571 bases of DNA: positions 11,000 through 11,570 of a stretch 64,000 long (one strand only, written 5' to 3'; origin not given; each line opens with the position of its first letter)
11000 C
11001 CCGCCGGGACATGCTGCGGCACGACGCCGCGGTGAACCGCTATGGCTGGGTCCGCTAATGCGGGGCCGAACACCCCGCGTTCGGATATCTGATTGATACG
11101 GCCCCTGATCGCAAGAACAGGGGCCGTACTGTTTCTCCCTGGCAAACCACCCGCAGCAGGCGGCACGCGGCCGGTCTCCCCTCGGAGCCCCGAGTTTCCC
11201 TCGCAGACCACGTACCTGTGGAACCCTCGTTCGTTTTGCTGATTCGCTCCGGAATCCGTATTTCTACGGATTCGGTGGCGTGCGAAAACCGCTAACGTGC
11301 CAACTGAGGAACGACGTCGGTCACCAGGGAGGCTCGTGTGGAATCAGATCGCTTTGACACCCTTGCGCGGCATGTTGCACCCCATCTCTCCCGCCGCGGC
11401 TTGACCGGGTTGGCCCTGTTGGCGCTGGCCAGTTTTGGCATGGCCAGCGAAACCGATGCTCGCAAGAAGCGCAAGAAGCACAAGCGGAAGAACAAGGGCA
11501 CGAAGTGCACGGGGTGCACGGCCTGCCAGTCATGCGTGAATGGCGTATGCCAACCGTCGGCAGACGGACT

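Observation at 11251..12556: Convergent pair of Tat-signal, polybasic, Cys-rich or collagen-like small secreted proteins: core of a four-member family in this window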

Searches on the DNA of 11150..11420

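Call 73: search_rna_families(source=window, start=11150, end=11420, threshold=evalue, max_evalue=1)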
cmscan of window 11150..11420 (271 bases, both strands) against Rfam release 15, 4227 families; matches with E-value up to 1: 0.
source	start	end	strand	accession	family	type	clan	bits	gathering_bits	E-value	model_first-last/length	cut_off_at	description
